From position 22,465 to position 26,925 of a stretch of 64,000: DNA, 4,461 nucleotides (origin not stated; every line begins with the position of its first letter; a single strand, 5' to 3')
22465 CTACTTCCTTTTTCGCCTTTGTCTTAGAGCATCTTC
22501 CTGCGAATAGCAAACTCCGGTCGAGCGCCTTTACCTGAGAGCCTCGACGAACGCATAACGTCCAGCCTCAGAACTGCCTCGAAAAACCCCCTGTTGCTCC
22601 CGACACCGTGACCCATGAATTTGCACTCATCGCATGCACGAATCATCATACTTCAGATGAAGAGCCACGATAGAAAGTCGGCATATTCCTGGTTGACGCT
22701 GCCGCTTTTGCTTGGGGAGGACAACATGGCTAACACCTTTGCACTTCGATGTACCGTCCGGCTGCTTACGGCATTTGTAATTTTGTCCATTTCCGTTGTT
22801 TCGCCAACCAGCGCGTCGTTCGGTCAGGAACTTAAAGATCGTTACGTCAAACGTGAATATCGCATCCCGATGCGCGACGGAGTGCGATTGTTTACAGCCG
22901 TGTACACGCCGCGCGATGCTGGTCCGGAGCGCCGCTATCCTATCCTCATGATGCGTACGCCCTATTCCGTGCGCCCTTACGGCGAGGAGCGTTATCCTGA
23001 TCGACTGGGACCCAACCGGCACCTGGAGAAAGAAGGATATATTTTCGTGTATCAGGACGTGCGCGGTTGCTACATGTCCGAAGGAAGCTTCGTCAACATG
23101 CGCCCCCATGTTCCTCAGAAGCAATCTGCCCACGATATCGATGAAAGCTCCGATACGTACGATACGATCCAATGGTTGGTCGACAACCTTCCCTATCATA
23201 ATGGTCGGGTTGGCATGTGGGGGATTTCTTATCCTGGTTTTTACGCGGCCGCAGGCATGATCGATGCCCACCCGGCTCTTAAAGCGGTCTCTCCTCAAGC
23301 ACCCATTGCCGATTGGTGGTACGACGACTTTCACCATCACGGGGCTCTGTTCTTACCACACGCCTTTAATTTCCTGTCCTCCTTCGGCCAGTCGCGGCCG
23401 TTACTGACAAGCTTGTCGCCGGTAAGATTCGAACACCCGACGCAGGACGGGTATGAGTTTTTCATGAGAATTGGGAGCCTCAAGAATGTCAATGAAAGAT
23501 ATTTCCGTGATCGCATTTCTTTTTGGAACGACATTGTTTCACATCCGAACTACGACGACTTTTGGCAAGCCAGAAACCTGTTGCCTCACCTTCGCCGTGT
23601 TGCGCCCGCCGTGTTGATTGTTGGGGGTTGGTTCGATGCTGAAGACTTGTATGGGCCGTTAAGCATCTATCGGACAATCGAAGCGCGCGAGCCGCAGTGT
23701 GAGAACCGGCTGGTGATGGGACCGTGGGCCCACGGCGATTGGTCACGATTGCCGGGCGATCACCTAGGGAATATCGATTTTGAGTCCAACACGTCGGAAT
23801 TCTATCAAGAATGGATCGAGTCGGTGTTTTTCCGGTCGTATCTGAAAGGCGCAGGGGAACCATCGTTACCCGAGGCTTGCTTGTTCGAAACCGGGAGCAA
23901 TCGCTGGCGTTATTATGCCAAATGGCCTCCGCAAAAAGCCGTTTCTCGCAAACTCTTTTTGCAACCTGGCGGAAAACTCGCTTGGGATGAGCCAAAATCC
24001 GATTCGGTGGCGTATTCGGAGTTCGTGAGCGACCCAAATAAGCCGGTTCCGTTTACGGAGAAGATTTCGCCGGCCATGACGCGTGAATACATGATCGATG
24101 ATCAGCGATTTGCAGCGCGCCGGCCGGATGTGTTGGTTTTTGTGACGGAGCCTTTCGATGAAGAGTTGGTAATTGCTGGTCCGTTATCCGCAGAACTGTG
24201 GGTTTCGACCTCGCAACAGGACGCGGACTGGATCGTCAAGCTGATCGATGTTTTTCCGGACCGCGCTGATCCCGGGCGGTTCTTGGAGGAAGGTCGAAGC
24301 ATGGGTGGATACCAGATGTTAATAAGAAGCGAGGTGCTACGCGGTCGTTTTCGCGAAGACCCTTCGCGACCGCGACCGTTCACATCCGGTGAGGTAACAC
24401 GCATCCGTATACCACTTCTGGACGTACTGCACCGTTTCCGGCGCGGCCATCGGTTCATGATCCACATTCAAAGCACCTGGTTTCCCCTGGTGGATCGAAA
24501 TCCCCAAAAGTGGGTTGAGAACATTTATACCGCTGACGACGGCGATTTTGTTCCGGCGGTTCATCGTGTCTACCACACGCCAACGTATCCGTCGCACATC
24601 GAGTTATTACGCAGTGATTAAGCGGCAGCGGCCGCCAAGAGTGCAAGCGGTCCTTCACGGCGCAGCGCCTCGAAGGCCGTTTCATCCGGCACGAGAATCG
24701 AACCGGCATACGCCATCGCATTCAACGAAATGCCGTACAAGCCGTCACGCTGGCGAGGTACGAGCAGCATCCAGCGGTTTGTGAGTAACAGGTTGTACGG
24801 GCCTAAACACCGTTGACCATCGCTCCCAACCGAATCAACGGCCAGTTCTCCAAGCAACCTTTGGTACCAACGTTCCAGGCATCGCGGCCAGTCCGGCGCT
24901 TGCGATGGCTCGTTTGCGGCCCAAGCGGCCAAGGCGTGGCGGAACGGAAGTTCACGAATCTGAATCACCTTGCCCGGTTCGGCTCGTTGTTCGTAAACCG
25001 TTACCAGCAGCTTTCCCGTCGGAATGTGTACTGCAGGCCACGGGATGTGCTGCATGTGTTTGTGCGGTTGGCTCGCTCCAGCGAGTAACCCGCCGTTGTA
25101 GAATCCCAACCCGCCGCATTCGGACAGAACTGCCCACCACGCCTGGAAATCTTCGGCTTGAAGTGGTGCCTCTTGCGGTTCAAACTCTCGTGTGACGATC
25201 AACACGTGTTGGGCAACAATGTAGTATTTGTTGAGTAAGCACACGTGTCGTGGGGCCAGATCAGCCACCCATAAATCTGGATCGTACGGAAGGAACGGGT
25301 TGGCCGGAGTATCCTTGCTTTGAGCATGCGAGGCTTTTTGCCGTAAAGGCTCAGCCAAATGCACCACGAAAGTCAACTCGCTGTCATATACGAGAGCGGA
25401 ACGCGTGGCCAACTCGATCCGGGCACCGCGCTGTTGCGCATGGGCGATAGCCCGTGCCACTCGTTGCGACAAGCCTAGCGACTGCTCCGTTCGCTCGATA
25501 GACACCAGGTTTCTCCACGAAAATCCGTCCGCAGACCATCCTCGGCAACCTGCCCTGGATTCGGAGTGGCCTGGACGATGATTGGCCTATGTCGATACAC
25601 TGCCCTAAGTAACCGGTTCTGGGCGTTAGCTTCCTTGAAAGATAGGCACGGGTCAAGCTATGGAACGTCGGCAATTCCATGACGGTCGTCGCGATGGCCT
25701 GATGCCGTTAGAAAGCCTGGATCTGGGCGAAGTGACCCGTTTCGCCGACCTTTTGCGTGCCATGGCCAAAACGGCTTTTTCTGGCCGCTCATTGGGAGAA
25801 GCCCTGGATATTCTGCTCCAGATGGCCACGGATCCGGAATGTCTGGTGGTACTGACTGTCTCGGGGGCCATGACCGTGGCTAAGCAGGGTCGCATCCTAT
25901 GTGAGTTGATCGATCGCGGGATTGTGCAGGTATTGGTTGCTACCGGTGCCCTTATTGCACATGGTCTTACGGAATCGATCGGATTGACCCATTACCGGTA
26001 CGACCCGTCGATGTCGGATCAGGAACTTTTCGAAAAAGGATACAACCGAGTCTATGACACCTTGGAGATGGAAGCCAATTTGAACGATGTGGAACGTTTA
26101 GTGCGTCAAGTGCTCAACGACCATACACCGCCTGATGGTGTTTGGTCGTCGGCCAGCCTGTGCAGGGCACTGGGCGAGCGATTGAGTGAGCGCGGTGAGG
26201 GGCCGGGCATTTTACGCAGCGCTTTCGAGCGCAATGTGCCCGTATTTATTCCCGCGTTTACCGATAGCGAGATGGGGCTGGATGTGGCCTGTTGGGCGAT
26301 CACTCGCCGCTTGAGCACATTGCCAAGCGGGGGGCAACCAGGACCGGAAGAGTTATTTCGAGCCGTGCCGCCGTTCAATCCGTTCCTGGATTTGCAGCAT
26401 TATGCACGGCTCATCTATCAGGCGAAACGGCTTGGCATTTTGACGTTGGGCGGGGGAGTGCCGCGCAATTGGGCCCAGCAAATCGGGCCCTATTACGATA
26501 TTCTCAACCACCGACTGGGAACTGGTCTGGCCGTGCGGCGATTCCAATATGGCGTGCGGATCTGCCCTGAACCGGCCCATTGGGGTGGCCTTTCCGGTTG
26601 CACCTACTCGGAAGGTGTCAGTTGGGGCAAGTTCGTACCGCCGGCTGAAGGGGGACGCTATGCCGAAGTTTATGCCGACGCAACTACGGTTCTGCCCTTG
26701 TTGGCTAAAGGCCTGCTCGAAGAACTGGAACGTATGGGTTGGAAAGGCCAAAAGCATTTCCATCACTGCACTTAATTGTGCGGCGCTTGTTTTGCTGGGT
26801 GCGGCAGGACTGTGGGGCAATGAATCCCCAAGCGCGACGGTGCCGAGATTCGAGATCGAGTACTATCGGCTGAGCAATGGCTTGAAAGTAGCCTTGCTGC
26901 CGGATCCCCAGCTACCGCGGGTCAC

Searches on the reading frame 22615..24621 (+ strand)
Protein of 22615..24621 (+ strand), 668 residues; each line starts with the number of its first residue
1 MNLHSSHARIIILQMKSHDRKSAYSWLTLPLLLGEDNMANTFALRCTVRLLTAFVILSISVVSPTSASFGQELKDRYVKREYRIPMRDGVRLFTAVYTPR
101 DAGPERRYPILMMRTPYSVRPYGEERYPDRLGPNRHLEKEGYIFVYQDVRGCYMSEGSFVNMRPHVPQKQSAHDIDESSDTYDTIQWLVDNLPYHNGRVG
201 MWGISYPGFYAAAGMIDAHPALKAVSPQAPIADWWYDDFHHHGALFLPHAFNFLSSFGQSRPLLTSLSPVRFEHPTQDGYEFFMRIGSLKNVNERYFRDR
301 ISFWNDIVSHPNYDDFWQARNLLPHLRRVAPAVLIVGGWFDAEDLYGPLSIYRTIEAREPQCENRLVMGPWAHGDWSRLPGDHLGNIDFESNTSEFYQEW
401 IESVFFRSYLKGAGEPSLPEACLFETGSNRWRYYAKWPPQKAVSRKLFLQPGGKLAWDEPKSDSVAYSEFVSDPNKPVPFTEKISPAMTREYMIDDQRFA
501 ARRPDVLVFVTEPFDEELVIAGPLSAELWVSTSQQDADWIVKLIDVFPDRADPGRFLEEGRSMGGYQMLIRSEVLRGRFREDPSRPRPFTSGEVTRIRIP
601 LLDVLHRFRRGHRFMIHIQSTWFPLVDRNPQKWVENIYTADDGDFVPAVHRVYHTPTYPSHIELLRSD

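Call 9: search_protein_families(library=pfam, proteins=[window:22615-24621:+])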
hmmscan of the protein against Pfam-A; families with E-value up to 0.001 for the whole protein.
window:22615-24621:+ (668 aa): 3 families
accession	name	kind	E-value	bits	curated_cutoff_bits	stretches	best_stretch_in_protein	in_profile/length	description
PF02129.25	Peptidase_S15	-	1.5e-56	192.5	23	1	88-374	1-261/262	X-Pro dipeptidyl-peptidase (S15 family)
PF08530.16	PepX_C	-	3.8e-32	112.4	22.5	1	425-662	13-216/217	X-Pro dipeptidyl-peptidase C-terminal non-catalytic domain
PF00326.27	Peptidase_S9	-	1.6e-06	28.2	22.6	1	138-240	11-107/213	Prolyl oligopeptidase family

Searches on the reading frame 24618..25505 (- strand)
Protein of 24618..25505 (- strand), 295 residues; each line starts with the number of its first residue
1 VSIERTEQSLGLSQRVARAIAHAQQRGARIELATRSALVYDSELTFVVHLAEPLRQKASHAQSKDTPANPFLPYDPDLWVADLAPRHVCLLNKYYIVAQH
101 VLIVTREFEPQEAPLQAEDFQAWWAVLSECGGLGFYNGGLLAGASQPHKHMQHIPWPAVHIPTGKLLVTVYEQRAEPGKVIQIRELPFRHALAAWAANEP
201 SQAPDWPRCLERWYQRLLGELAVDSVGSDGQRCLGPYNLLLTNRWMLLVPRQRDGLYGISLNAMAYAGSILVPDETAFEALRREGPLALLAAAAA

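Call 84: search_protein_families(library=pfam, proteins=[window:24618-25505:-])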
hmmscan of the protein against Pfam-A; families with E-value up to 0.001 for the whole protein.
window:24618-25505:- (295 aa): 3 families
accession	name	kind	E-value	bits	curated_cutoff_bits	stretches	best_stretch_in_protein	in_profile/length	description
PF19327.4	Ap4A_phos_N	-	1.6e-52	178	23.1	1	9-159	8-163/177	Ap4A phosphorylase N-terminal domain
PF09830.14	ATP_transf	-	2e-18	67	23.5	1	185-292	2-91/95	ATP adenylyltransferase C-terminal domain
PF16269.10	DUF4922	-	0.00052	20.4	23.6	1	86-153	79-144/146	Domain of unknown function (DUF4922)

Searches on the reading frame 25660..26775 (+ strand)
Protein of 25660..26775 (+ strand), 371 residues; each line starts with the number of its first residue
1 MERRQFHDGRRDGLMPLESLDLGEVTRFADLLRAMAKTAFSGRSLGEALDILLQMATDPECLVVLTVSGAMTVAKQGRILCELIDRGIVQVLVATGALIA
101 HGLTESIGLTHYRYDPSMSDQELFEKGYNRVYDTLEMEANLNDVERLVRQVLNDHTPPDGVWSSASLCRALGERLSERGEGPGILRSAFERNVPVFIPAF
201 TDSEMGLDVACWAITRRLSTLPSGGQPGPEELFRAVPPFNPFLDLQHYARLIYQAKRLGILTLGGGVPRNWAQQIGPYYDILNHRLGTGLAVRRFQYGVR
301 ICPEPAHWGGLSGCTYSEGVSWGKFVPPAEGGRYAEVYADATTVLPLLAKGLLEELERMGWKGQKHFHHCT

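Call 84: search_protein_families(library=pfam, proteins=[window:25660-26775:+])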
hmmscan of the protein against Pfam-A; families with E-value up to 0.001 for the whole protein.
window:25660-26775:+ (371 aa): 1 family
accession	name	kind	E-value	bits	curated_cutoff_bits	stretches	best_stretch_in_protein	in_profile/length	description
PF01916.23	DS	-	3.5e-74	250.1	27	1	30-350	1-286/288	Deoxyhypusine synthase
